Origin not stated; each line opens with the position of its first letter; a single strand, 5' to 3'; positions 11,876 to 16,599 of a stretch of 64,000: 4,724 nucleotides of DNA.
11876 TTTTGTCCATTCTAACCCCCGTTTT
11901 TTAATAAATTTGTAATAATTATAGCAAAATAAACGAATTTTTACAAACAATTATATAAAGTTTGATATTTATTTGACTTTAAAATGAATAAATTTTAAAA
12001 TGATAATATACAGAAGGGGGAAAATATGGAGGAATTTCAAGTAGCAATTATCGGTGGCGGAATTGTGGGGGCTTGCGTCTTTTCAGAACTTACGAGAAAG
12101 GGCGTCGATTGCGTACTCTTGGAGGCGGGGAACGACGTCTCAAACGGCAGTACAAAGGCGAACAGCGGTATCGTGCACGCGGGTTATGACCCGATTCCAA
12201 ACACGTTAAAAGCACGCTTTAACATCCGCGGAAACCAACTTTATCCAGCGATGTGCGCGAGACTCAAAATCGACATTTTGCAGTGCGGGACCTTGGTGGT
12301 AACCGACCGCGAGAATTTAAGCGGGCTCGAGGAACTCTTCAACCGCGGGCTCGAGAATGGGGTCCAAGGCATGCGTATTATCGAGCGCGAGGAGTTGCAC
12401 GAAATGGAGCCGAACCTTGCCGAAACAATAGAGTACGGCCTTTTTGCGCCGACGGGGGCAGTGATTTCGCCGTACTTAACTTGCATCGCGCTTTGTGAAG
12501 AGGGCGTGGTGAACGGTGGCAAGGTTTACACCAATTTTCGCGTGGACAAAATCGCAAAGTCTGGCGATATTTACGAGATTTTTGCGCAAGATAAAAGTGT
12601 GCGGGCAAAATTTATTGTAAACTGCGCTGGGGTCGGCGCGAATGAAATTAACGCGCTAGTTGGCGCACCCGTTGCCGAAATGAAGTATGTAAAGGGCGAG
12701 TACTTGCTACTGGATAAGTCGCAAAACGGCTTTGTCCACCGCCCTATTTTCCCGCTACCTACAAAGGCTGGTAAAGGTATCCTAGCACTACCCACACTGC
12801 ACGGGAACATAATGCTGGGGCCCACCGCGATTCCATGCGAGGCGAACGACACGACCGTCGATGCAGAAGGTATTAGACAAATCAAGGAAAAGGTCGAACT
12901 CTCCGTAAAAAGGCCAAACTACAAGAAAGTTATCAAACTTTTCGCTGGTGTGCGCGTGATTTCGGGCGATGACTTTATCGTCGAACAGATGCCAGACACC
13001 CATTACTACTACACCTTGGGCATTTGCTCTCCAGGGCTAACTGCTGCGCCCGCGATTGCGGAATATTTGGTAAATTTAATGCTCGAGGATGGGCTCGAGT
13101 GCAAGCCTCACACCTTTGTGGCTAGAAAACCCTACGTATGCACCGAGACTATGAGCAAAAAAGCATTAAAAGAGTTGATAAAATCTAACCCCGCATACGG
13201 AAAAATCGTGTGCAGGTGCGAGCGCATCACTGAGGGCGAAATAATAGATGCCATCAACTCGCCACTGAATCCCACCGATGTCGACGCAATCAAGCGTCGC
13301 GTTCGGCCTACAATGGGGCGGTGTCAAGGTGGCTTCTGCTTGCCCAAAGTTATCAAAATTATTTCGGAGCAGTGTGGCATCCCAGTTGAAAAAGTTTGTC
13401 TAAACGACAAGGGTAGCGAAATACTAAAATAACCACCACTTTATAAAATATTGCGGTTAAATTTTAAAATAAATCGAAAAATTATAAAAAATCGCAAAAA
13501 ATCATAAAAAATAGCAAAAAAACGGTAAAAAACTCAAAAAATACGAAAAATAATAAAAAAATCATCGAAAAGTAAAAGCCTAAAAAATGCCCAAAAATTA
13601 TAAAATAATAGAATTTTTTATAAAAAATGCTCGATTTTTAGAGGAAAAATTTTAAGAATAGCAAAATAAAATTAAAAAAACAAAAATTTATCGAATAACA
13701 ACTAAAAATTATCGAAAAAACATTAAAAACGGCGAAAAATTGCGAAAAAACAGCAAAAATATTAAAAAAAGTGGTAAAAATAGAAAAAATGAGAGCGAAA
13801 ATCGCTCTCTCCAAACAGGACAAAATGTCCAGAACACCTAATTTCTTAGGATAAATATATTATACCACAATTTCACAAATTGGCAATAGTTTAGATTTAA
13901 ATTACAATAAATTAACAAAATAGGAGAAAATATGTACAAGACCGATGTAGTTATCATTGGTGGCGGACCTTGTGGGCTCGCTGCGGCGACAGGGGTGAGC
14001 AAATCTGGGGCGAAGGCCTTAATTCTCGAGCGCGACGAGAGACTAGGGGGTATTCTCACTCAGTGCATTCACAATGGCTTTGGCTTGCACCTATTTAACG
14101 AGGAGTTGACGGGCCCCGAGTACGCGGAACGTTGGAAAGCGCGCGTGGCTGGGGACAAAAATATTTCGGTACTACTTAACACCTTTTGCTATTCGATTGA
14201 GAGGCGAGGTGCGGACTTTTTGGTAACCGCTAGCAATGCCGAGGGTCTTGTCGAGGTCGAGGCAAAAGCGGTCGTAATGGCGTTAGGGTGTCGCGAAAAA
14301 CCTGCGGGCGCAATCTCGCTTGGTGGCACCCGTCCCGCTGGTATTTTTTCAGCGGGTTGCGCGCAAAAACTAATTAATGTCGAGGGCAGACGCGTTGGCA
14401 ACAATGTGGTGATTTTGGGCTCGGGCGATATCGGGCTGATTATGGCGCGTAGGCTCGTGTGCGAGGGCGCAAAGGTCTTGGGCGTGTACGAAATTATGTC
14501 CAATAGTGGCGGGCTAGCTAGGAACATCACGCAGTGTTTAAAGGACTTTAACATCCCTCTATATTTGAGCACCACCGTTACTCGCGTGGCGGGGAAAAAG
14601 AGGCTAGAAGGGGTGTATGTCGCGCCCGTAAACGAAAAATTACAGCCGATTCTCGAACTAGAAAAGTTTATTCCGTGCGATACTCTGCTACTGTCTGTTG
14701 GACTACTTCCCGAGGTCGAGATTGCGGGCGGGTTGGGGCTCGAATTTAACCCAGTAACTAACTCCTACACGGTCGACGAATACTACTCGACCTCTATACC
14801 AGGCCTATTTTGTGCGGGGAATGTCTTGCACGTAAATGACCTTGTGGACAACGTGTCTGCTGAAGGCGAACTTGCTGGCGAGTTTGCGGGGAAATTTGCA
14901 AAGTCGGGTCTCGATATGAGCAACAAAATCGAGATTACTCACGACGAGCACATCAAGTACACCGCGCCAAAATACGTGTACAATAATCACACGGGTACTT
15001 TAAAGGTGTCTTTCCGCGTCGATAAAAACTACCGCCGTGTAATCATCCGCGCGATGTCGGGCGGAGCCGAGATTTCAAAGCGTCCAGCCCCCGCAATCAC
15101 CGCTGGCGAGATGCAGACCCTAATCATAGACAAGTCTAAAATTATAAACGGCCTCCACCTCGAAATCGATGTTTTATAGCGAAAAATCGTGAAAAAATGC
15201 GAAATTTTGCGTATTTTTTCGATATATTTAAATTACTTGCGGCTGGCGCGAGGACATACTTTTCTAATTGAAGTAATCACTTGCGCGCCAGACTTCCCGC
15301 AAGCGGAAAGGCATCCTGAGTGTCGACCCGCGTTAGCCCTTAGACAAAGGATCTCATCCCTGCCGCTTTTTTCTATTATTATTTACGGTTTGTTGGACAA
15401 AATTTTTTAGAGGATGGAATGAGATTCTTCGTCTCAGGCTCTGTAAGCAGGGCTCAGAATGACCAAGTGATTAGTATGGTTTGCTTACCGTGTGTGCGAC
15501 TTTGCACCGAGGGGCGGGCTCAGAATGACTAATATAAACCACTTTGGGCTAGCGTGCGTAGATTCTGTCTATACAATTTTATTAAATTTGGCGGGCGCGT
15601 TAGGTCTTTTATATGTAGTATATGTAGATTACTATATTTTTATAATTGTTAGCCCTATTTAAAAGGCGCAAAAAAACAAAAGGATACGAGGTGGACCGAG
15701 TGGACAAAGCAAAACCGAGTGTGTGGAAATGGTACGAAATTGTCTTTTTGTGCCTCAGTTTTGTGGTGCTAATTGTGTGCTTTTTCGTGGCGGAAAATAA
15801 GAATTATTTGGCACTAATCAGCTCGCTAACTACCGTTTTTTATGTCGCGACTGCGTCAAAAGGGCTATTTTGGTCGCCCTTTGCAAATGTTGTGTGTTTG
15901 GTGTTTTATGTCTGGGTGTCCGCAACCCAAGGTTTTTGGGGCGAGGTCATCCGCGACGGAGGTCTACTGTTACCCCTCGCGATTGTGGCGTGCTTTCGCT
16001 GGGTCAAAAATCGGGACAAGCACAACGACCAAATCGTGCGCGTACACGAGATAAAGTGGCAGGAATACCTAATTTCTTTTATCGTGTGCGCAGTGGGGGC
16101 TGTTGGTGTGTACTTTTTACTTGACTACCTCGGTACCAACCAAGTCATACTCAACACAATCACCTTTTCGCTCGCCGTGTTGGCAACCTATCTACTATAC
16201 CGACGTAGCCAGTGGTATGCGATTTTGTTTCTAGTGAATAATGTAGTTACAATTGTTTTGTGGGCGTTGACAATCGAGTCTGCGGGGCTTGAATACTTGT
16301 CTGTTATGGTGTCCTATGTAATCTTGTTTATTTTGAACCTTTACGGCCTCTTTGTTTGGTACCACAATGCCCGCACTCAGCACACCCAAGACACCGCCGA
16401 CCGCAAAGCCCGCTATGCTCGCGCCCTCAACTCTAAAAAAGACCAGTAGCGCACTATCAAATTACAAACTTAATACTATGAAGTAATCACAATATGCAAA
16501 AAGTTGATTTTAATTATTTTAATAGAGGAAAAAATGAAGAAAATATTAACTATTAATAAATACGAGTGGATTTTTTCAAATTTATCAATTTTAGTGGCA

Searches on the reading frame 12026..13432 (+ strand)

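Call 41: search_protein_families(library=pfam, proteins=[window:12026-13432:+])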
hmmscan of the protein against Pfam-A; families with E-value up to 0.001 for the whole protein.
window:12026-13432:+ (468 aa): 4 families
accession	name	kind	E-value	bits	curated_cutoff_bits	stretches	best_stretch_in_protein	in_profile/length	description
PF01266.30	DAO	-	2.2e-63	215.4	27.9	1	6-350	2-352/353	FAD dependent oxidoreductase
PF04324.20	Fer2_BFD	-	6.1e-13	49.3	26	1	394-448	1-50/50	BFD-like [2Fe-2S] binding domain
PF13450.12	NAD_binding_8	-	6.4e-05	23.6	21.9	1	8-46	1-40/68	NAD(P)-binding Rossmann-like domain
PF01494.25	FAD_binding_3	-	0.00012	21.8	22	1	4-44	2-41/349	FAD binding domain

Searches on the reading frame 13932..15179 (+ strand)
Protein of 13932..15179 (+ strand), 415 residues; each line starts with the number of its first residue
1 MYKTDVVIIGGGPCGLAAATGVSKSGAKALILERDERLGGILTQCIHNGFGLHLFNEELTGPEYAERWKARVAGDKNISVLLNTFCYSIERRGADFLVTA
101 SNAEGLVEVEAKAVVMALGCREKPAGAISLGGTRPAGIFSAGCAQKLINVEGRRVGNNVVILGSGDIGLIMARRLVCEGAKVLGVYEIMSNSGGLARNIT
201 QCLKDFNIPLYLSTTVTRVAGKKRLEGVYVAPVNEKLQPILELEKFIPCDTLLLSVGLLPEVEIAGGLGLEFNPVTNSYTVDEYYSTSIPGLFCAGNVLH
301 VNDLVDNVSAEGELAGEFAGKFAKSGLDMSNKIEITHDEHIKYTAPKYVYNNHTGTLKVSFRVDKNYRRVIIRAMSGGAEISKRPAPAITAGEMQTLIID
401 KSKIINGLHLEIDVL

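Call 15: search_protein_families(library=pfam, proteins=[window:13932-15179:+])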
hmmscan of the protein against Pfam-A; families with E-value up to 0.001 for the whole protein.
window:13932-15179:+ (415 aa): 9 families
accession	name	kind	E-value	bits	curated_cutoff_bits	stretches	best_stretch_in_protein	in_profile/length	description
PF07992.20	Pyr_redox_2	-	1.6e-27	97.2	26.1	1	5-311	2-290/291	Pyridine nucleotide-disulphide oxidoreductase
PF13738.12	Pyr_redox_3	-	1.6e-11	44.5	30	1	7-36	1-31/305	Pyridine nucleotide-disulphide oxidoreductase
PF12831.13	FAD_oxidored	-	1.3e-09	38.4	27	1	5-46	1-42/416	FAD dependent oxidoreductase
PF13450.12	NAD_binding_8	-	1.4e-09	38.5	21.9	1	8-49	1-42/68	NAD(P)-binding Rossmann-like domain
PF00070.33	Pyr_redox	-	7.7e-08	33.2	22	0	158-229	1-78/82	Pyridine nucleotide-disulphide oxidoreductase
PF03486.20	HI0933_like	-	2.6e-07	30.8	50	1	5-39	2-36/244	HI0933-like protein Rossmann domain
PF01946.23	Thi4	-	9.2e-07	28.8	26.2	1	3-40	17-55/235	Thi4 family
PF01494.25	FAD_binding_3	-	4.6e-06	26.5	22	1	3-36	1-34/349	FAD binding domain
PF00890.30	FAD_binding_2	-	5.7e-05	22.9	20.4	1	5-40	1-36/414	FAD binding domain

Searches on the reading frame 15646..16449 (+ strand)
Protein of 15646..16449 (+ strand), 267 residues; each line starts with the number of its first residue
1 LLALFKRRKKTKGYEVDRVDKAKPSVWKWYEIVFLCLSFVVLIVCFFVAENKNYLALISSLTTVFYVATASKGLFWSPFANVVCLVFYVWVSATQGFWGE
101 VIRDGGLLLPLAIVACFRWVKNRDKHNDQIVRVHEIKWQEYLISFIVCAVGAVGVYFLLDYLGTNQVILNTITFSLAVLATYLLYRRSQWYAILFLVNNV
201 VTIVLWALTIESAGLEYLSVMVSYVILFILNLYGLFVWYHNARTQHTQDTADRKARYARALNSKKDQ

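Call 15: search_protein_families(library=pfam, proteins=[window:15646-16449:+])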
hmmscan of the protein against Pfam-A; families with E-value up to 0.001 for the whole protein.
window:15646-16449:+ (267 aa): 1 family
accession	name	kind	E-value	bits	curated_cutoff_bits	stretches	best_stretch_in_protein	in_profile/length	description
PF04973.17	NMN_transporter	-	4.4e-23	82.6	27.3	1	54-239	2-174/175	Nicotinamide mononucleotide transporter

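Call 66: find_encoding_contigs(protein=window:15646-16449:+, flank=2000, max_places=10)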
Protein window:15646-16449:+ (267 aa): no gene with exactly this product is on record in the collection.
